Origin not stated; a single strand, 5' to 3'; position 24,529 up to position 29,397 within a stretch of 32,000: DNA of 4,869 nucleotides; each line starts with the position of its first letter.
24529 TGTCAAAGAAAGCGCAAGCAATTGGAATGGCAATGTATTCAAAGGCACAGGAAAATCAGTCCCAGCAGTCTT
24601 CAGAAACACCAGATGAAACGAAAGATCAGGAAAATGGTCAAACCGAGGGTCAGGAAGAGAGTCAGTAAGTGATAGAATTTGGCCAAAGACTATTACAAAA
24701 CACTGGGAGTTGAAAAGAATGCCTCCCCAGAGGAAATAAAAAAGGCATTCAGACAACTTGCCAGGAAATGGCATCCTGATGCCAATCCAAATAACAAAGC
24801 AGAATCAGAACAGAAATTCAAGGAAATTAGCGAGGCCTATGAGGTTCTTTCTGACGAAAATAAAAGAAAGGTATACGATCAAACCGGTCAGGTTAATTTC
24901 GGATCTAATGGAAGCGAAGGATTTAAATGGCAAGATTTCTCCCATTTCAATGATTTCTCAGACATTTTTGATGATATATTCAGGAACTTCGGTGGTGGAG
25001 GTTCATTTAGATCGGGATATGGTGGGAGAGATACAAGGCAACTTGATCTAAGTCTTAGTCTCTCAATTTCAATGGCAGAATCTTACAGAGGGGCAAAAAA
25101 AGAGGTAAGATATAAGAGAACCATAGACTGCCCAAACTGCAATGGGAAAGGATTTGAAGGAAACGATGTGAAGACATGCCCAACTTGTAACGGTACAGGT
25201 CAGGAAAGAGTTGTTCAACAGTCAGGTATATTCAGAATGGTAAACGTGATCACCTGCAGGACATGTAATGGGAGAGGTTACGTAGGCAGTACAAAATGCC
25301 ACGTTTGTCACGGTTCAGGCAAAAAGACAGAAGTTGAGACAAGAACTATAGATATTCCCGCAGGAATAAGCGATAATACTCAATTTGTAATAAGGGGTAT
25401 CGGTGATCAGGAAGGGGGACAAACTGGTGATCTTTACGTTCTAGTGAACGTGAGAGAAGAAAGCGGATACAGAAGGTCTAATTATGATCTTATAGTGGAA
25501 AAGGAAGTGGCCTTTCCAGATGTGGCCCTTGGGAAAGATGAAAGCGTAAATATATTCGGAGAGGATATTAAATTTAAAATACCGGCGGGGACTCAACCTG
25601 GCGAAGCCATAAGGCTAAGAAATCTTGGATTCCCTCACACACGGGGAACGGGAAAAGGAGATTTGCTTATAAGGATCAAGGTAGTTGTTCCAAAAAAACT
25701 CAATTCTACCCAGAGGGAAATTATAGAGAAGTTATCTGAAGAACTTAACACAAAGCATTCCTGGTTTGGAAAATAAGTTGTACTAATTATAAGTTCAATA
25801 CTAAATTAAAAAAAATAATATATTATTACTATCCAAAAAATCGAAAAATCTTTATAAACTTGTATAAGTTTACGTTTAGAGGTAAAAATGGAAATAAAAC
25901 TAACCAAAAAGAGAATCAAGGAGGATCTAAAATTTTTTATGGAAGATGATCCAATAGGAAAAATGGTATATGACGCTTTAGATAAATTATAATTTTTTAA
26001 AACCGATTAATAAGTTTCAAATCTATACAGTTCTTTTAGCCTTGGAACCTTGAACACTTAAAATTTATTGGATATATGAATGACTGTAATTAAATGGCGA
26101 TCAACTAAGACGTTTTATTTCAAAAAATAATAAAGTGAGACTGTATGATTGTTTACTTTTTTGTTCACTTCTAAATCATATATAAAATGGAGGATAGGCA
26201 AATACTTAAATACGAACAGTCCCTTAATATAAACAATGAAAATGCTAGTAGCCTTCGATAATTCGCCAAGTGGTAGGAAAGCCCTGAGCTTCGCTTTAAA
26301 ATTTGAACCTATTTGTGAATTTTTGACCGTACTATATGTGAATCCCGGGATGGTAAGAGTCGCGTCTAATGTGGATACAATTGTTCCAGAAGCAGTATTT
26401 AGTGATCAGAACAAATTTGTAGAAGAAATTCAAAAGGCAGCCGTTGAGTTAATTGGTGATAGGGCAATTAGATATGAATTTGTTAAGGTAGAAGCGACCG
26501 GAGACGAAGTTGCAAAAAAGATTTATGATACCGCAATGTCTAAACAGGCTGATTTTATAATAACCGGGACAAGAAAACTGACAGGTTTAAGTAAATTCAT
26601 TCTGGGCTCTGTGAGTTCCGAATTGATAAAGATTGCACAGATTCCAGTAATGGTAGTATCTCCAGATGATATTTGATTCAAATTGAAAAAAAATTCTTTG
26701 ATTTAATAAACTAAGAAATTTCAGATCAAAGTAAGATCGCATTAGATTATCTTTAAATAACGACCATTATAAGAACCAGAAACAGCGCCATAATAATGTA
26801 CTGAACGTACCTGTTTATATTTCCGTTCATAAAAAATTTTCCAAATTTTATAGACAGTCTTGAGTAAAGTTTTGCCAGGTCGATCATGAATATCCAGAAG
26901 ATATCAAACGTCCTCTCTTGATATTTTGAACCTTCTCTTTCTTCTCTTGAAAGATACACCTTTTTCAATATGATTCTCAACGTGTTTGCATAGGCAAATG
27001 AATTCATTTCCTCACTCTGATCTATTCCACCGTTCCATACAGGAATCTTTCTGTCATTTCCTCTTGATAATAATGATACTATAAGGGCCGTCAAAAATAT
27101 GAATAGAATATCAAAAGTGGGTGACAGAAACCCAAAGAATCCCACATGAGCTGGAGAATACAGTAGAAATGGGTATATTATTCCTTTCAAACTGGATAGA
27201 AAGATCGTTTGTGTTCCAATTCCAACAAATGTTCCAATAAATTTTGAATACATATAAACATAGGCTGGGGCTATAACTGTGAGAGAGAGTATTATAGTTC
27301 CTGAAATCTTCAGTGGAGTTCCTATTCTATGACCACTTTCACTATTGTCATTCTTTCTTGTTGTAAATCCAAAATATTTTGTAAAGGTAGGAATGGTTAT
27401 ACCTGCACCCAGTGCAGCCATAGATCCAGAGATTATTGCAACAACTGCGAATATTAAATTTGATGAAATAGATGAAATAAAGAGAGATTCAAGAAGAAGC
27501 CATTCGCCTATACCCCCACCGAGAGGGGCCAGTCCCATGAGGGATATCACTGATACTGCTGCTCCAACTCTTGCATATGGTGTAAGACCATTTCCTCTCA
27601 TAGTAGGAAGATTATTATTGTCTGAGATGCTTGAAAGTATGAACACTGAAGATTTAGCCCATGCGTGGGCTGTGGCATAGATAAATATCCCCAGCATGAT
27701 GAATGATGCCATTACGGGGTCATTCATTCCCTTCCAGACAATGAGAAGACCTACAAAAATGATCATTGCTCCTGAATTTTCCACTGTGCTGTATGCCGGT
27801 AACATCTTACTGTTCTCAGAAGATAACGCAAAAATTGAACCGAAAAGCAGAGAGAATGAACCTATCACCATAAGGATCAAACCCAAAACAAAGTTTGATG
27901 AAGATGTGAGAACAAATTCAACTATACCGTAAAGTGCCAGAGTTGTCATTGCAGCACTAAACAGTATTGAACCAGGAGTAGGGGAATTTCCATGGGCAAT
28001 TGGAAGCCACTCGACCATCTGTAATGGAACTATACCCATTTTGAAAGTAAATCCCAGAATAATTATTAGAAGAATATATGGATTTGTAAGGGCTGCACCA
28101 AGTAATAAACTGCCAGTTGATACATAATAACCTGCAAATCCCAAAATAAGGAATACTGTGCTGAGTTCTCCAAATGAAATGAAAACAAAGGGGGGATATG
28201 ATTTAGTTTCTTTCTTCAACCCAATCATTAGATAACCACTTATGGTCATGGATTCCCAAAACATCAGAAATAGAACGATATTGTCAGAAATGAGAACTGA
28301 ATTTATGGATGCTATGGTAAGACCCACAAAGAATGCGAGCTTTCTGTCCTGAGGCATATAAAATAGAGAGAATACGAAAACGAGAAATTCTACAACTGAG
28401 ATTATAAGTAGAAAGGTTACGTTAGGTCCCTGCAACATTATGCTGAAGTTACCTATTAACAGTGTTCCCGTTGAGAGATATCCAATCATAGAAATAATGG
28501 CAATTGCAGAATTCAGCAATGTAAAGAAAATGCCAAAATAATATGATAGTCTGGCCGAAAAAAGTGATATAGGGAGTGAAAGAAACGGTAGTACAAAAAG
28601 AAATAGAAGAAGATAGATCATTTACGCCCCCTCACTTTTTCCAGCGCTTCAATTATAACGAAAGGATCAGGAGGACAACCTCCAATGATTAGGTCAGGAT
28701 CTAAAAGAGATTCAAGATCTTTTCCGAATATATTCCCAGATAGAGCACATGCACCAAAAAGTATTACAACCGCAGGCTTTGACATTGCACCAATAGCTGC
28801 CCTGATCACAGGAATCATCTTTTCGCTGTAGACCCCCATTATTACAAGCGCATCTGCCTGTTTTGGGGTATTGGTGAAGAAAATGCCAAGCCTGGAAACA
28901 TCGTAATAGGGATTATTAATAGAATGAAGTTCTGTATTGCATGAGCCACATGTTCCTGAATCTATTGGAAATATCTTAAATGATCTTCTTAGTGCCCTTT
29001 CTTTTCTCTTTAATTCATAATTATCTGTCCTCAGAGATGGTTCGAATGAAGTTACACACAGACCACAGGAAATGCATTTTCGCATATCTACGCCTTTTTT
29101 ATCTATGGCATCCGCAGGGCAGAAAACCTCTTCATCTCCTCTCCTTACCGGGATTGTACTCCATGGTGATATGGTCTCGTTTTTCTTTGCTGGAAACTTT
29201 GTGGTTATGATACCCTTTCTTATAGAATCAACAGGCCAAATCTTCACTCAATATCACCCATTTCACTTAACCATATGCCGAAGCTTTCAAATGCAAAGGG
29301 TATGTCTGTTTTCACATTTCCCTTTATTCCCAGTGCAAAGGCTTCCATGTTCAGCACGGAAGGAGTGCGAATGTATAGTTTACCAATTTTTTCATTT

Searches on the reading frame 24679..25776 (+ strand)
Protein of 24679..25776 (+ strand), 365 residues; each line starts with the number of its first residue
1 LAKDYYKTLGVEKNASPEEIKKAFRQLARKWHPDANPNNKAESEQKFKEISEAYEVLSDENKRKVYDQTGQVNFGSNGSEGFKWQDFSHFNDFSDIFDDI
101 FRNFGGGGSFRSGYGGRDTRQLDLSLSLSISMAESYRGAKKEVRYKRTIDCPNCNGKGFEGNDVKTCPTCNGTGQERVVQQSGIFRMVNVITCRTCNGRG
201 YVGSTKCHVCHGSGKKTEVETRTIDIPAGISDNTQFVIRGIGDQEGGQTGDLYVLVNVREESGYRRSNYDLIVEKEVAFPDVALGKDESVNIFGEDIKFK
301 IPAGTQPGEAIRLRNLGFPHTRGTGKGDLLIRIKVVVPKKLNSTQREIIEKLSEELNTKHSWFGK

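Call 12: search_protein_families(library=pfam, proteins=[window:24679-25776:+], max_evalue=0.001)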
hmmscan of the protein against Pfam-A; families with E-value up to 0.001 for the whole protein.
window:24679-25776:+ (365 aa): 4 families
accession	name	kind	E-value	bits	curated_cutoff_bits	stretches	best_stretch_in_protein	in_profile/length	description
PF01556.23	DnaJ_C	-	2.5e-38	131.9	26.6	1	126-338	3-152/152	DnaJ C terminal domain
PF00226.36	DnaJ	-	6.6e-28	97.1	27.8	1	4-67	1-63/63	DnaJ domain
PF00684.25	DnaJ_CXXCXGXG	-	1.5e-13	51.2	32.7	1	151-214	1-65/65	DnaJ central domain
PF17302.8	DUF5351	-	5.9e-06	26.9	27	0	193-216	1-29/29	Family of unknown function (DUF5351)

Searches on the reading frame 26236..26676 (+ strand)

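Call 94: search_protein_families(library=pfam, proteins=[window:26236-26676:+], max_evalue=0.001)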
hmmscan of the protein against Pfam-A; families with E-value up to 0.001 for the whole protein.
window:26236-26676:+ (146 aa): 1 family
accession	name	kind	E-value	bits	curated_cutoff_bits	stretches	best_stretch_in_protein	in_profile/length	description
PF00582.32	Usp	-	3.3e-19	70.3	24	1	2-141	4-140/141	Universal stress protein family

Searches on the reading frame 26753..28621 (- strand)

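Call 94: search_protein_families(library=pfam, proteins=[window:26753-28621:-], max_evalue=0.001)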
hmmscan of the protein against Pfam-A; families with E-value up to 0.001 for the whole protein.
window:26753-28621:- (622 aa): 2 families
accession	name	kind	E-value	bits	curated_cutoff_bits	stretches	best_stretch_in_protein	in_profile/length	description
PF00361.26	Proton_antipo_M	-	5.5e-26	91.9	21.5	1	112-395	1-290/294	NADH:quinone oxidoreductase/Mrp antiporter, TM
PF00662.26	Proton_antipo_N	-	2e-05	24.8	24.5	1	58-98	10-50/51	NADH-Ubiquinone oxidoreductase (complex I), chain 5 N-terminus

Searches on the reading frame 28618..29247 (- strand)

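Call 94: search_protein_families(library=pfam, proteins=[window:28618-29247:-], max_evalue=0.001)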
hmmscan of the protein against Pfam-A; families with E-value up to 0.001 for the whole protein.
window:28618-29247:- (209 aa): 2 families
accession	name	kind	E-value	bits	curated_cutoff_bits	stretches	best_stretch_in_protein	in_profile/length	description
PF01058.29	Oxidored_q6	-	1.3e-17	64.2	27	1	100-204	1-127/128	NADH ubiquinone oxidoreductase, 20 Kd subunit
PF25160.1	LdpA_Fe-S-bd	-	2.8e-05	24.3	27.6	1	42-66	12-36/49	LdpA Fe-S cluster-binding domain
